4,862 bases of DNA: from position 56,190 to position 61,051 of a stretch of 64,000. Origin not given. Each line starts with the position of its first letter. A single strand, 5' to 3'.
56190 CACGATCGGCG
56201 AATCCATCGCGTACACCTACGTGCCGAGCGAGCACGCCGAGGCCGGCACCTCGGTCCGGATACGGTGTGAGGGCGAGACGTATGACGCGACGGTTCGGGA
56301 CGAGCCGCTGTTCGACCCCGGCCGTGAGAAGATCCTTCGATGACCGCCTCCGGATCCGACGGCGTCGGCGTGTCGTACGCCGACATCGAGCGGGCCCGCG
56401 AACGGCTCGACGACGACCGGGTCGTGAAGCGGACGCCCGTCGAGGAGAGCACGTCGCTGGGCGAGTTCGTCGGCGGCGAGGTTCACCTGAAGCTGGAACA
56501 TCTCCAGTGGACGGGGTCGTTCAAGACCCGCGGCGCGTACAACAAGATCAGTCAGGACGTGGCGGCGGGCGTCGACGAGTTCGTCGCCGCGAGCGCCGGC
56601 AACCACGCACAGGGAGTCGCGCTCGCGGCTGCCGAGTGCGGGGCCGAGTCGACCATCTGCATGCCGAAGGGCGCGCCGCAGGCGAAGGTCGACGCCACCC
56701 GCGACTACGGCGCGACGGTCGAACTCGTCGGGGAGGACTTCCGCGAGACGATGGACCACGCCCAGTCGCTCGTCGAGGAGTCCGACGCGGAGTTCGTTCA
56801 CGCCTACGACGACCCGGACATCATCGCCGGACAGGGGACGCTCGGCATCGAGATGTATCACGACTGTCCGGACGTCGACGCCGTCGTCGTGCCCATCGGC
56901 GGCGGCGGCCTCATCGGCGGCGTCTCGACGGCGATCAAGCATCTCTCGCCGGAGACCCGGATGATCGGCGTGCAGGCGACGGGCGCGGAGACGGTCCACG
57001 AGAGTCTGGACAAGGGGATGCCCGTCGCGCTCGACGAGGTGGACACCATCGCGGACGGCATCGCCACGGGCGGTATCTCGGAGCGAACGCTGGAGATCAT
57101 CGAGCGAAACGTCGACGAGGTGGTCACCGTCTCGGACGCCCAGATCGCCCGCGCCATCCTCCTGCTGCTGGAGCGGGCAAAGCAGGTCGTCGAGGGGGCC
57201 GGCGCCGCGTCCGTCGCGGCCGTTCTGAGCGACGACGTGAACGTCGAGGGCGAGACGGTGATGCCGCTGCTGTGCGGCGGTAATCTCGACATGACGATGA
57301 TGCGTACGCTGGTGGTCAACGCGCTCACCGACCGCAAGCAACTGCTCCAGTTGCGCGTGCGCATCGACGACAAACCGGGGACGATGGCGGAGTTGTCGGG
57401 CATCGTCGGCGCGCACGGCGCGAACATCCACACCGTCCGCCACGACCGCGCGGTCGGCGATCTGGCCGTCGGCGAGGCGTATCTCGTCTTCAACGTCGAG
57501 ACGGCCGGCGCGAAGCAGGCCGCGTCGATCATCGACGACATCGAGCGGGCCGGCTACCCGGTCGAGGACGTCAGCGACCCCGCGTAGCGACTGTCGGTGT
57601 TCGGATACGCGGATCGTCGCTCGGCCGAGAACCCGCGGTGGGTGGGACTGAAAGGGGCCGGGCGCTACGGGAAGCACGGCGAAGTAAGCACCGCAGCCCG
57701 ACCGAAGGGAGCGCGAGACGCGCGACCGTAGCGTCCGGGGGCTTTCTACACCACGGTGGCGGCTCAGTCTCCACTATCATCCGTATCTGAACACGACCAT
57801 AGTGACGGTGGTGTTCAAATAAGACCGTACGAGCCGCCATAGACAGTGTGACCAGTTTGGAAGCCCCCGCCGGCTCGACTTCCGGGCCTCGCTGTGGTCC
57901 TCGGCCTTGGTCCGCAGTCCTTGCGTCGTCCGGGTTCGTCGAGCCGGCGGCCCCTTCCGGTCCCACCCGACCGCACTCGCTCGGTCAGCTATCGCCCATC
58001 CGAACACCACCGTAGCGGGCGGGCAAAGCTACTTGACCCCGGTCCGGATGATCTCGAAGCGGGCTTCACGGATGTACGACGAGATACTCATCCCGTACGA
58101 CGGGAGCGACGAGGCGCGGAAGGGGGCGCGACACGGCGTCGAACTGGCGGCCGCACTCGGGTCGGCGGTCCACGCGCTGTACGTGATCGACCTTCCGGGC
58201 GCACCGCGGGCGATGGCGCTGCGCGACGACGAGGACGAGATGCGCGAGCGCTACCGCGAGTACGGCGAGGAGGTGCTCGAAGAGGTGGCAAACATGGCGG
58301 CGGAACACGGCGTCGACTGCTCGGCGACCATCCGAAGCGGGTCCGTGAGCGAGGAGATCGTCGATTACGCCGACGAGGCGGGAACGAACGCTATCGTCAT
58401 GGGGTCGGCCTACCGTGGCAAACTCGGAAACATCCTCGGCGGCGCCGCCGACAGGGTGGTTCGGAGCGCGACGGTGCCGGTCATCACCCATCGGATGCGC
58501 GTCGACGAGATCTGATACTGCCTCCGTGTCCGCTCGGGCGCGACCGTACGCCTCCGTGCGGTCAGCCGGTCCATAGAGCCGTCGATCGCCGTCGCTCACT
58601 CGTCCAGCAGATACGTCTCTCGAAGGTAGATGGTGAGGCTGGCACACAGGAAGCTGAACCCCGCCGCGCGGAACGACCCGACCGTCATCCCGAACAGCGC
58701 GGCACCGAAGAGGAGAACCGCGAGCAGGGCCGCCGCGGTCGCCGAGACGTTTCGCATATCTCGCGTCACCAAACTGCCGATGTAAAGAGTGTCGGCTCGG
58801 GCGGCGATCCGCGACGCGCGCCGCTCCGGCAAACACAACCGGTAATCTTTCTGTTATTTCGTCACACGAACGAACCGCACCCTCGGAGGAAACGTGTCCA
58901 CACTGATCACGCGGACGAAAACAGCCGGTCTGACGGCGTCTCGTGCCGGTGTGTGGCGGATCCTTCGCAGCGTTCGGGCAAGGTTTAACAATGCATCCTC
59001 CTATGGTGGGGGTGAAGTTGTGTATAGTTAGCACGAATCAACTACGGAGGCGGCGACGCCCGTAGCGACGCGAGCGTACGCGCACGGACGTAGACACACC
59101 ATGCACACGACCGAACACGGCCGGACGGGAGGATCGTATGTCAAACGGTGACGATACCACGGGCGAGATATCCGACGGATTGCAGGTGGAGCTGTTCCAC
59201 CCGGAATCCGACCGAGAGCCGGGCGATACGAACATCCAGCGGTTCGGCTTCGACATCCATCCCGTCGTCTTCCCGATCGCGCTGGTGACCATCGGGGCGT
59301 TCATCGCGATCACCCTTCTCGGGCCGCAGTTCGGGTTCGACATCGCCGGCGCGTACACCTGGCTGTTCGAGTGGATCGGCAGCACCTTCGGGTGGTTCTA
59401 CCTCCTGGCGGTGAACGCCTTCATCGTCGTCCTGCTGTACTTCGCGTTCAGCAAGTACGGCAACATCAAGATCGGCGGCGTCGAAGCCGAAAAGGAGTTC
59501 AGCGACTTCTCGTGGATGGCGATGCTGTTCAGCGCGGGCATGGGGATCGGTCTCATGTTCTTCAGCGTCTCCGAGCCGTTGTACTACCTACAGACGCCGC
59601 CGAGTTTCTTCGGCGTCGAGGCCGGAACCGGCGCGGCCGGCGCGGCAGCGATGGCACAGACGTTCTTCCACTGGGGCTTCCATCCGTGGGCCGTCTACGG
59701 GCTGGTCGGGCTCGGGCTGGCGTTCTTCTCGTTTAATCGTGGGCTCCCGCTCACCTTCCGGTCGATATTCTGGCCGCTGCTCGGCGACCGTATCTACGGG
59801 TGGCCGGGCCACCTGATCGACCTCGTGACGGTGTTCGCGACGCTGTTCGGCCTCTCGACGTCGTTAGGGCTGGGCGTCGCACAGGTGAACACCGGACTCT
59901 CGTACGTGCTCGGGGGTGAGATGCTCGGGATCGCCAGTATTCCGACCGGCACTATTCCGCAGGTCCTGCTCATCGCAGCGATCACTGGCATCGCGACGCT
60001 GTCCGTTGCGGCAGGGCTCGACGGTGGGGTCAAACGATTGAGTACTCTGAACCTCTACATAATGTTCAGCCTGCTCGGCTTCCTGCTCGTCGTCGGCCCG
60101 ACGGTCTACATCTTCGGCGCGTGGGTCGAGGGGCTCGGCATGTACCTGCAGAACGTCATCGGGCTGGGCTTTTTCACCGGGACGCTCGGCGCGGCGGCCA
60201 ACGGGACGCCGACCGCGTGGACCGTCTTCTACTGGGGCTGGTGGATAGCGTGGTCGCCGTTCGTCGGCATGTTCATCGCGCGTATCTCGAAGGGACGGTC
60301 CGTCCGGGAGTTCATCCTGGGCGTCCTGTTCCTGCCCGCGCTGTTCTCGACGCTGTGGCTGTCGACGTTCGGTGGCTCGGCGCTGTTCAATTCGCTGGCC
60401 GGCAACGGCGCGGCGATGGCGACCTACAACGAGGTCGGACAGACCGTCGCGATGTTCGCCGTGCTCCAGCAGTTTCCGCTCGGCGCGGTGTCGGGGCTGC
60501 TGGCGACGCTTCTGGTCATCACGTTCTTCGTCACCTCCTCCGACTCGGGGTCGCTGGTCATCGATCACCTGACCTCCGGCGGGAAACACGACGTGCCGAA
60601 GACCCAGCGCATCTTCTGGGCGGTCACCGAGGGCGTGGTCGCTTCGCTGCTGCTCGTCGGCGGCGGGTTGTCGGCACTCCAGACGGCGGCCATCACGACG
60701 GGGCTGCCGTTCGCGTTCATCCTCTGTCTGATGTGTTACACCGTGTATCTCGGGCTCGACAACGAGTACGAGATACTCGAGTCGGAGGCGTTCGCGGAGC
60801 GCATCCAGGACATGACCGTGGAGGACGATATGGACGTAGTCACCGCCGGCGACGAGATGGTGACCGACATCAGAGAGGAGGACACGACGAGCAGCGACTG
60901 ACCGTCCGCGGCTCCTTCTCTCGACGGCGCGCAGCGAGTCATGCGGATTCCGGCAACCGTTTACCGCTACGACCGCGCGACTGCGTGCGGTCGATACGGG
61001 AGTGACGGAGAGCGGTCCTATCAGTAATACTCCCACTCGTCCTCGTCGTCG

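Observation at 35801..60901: Candidate folate-coupled pathway for complete catabolism of a methylated osmolyte (betaine/DMSP/proline betaine)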

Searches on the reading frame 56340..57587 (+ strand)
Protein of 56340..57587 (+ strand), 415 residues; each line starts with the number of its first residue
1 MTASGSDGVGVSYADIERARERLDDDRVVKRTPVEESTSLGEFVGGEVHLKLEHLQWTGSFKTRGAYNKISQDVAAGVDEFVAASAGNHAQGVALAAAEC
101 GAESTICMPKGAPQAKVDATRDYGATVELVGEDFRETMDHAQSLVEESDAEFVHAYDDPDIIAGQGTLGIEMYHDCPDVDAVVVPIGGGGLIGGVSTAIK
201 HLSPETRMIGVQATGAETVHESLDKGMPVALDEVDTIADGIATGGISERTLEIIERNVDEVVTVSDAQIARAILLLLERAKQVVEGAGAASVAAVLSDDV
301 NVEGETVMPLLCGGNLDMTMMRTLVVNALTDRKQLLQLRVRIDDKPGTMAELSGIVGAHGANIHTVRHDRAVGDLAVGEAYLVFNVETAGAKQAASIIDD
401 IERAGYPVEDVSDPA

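Call 4: search_protein_families(library=pfam, proteins=[window:56340-57587:+])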
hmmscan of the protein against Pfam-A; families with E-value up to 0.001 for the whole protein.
window:56340-57587:+ (415 aa): 2 families
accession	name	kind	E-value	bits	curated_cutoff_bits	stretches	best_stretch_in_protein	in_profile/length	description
PF00291.31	PALP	-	2.5e-83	280.3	35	1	29-313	5-295/295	Pyridoxal-phosphate dependent enzyme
PF01842.31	ACT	-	5.2e-07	29.8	27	1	338-402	3-65/66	ACT domain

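Call 10: search_protein_families(library=ncbifam, proteins=[window:56340-57587:+], max_evalue=0.01)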
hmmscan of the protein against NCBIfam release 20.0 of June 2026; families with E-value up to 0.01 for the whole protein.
window:56340-57587:+ (415 aa): 42 families (the best 25 are shown)
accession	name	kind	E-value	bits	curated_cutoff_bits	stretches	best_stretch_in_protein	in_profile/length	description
TIGR01127.1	ilvA_1Cterm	equivalog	3.2e-128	428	378.75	1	32-408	1-378/380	threonine ammonia-lyase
NF005600.0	PRK07334.1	equivalog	2.3e-116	388.7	496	1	9-410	8-406/408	threonine ammonia-lyase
NF006389.0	PRK08638.1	equivalog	2.8e-92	309.2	453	1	11-323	9-322/333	bifunctional threonine ammonia-lyase/L-serine ammonia-lyase TdcB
NF006674.0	PRK09224.1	subfamily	1e-85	288.4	577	1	28-413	22-405/508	threonine ammonia-lyase IlvA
NF005680.0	PRK07476.1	equivalog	8.7e-85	284.5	413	1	11-327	5-322/326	hydroxyectoine utilization dehydratase EutB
NF006390.0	PRK08639.1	equivalog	3.7e-82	276.5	421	1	11-352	7-351/418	threonine ammonia-lyase IlvA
NF005292.0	PRK06815.1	equivalog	4.8e-82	275.5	371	1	14-325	6-317/320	threonine/serine dehydratase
TIGR01124.1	ilvA_2Cterm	equivalog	1.7e-81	274.4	411.3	1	28-413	14-397/499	threonine ammonia-lyase, biosynthetic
NF005454.0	PRK07048.1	equivalog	1.1e-80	271.2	452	1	11-326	7-321/324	threo-3-hydroxy-L-aspartate ammonia-lyase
TIGR02991.1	ectoine_eutB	equivalog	2.9e-77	259.7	413.35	1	11-325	1-315/317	hydroxyectoine utilization dehydratase EutB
NF009130.0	PRK12483.1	subfamily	3.8e-77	260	801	1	28-413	34-418/521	threonine ammonia-lyase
NF006094.0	PRK08246.1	subfamily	4.2e-77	259.6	331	1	14-320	8-308/310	serine/threonine dehydratase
TIGR02079.1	THD1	equivalog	1e-76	258.4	440.55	1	15-367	2-358/410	threonine ammonia-lyase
NF045641.2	BHydaspDhtseBhcB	equivalog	4.3e-70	236.3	550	1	12-319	3-308/312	beta-hydroxyaspartate dehydratase BhcB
NF004771.0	PRK06110.1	equivalog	8.8e-62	209.1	317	1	14-328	6-319/323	threonine dehydratase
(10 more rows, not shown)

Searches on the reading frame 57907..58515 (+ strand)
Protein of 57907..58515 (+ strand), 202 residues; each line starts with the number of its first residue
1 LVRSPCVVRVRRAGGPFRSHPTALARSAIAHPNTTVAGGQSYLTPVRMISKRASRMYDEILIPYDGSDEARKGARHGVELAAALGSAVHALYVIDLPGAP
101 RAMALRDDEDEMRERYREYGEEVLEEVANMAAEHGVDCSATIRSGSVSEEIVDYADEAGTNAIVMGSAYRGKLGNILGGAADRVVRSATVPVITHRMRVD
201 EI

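Call 10: search_protein_families(library=ncbifam, proteins=[window:57907-58515:+], max_evalue=0.01)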
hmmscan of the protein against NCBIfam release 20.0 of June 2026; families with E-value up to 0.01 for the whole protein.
window:57907-58515:+ (202 aa): 2 families
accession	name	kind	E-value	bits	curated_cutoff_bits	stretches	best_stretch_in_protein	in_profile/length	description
NF012000.0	PRK15456.1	equivalog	6.5e-09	36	189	1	56-195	1-141/142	universal stress protein UspG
NF011581.0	PRK15005.1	equivalog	0.003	17.7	166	1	56-194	1-142/144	universal stress protein UspF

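Call 26: search_protein_families(library=pfam, proteins=[window:57907-58515:+])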
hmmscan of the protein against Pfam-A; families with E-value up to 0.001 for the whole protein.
window:57907-58515:+ (202 aa): 1 family
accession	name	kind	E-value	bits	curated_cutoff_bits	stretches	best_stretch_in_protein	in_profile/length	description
PF00582.32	Usp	-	3.3e-26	93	24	1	56-193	1-138/141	Universal stress protein family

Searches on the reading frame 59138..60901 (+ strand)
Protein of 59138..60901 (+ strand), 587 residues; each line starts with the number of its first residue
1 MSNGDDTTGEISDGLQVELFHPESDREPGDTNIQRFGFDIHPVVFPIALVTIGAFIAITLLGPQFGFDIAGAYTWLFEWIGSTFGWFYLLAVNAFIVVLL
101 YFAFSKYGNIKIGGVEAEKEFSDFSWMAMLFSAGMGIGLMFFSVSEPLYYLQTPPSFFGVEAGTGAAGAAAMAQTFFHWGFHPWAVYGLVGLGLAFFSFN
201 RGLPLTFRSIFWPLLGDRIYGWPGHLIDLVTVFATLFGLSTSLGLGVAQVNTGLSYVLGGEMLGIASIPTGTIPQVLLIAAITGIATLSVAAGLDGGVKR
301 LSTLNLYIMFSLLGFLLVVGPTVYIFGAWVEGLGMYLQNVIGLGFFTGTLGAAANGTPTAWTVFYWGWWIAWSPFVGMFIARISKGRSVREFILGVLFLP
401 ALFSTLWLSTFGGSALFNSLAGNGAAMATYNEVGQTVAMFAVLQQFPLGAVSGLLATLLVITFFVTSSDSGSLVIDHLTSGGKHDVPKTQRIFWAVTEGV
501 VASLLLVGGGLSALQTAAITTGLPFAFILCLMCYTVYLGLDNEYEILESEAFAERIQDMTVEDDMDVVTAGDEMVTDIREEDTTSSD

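Call 4: search_protein_families(library=pfam, proteins=[window:59138-60901:+])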
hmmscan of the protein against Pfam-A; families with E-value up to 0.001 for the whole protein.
window:59138-60901:+ (587 aa): 1 family
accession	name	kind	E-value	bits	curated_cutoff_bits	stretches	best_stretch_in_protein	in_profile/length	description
PF02028.23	BCCT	-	9.9e-174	578.8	27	1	48-542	2-484/485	BCCT, betaine/carnitine/choline family transporter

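Call 10: search_protein_families(library=ncbifam, proteins=[window:59138-60901:+], max_evalue=0.01)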
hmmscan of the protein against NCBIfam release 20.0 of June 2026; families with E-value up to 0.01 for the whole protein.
window:59138-60901:+ (587 aa): 5 families
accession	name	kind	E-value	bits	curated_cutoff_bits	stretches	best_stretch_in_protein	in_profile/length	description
NF047988.1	betaine_BCCT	equivalog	7.6e-149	496.3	650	1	44-540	2-481/483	glycine betaine uptake BCCT transporter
TIGR00842.1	bcct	subfamily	5.6e-141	470.3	407.55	1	85-542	1-451/452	BCCT family transporter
NF007399.1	PRK09928.1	subfamily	5.7e-128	427.8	695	1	40-544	11-502/675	choline BCCT transporter BetT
NF002887.1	PRK03356.1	equivalog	1.5e-70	238.3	541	1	39-532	8-488/497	L-carnitine/gamma-butyrobetaine antiporter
NF007412.0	PRK09950.1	equivalog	3.5e-67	227.2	647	1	47-564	15-520/536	BCCT family transporter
